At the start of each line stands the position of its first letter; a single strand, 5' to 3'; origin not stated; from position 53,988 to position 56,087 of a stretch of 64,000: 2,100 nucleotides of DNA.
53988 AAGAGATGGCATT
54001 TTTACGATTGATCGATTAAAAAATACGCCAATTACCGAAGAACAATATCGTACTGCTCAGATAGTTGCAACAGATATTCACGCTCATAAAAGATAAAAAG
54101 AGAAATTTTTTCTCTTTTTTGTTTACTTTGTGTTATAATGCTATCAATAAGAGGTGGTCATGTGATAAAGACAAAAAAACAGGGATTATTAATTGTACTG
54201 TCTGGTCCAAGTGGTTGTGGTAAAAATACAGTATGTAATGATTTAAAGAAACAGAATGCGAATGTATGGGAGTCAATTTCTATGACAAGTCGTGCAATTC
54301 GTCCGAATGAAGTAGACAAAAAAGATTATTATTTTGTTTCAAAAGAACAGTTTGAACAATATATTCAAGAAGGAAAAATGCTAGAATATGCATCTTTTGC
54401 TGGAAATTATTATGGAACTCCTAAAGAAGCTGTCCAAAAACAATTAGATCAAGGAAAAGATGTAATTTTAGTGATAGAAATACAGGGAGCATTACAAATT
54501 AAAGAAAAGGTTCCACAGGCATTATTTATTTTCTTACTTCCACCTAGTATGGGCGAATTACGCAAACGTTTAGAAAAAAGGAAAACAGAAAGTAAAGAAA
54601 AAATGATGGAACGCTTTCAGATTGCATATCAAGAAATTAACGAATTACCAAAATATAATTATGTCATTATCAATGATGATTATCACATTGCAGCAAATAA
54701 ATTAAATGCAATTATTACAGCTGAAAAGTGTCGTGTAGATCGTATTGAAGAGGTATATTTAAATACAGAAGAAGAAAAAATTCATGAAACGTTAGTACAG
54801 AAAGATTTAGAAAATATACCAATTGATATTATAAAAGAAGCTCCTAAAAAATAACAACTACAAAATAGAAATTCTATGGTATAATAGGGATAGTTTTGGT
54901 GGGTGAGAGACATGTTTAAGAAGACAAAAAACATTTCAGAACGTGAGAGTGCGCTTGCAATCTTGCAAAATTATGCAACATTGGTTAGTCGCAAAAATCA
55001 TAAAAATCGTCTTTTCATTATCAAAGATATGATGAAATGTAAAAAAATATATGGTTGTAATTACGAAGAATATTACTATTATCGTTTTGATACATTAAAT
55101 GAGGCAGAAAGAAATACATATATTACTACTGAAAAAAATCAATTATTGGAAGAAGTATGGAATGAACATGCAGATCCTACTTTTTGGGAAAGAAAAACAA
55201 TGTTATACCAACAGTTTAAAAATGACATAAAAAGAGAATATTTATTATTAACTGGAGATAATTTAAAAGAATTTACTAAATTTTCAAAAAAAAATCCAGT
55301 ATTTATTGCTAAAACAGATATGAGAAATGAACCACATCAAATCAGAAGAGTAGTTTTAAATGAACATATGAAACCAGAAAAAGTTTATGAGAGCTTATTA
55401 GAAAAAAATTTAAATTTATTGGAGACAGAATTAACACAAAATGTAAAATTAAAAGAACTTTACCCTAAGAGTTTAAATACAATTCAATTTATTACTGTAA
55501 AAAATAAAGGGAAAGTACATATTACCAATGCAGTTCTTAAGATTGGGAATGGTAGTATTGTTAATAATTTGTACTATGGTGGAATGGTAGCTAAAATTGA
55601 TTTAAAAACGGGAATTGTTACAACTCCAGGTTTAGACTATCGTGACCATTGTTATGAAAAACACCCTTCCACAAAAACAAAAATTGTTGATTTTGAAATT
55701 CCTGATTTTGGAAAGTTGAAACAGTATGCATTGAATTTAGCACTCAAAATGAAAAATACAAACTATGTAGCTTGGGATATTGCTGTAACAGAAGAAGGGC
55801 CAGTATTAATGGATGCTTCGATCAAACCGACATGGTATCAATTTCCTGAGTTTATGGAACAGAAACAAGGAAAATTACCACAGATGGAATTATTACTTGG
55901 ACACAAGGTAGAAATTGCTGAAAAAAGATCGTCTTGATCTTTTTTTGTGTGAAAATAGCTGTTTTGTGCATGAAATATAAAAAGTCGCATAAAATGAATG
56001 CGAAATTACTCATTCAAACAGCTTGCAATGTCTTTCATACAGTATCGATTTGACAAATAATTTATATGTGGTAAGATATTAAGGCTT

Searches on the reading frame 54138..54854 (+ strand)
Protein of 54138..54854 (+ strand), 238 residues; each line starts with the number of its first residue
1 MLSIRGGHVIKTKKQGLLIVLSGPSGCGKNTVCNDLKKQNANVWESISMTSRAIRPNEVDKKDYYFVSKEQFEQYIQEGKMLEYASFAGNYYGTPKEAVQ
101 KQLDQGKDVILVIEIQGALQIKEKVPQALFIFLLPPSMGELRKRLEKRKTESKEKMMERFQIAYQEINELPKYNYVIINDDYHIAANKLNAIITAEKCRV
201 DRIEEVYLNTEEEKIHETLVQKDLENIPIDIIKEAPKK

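Call 28: search_protein_families(library=pfam, proteins=[window:54138-54854:+], max_evalue=0.00001)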
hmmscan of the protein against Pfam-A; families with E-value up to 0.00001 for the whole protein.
window:54138-54854:+ (238 aa): 2 families
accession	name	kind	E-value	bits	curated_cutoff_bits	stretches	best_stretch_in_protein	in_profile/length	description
PF00625.27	Guanylate_kin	-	3.9e-46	157.5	25.2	1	18-195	4-181/182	Guanylate kinase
PF13238.12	AAA_18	-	9.6e-08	33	29.4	1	19-155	1-118/128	AAA domain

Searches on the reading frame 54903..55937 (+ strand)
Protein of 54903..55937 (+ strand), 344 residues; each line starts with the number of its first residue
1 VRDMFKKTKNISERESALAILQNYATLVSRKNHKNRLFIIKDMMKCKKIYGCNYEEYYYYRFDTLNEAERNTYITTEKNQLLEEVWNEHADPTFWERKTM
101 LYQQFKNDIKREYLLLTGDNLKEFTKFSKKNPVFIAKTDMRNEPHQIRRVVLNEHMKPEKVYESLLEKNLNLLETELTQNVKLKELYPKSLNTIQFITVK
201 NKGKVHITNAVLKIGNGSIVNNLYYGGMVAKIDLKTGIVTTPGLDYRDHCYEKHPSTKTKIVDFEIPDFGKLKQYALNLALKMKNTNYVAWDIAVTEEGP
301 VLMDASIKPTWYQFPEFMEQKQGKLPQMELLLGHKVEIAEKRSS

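Call 28: search_protein_families(library=pfam, proteins=[window:54903-55937:+], max_evalue=0.00001)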
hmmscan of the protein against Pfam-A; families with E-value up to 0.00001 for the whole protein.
window:54903-55937:+ (344 aa): 1 family
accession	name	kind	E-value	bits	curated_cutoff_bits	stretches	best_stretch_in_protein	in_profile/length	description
PF14397.11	ATPgrasp_ST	-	1.5e-29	103.6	31.4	1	164-305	106-252/278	Sugar-transfer associated ATP-grasp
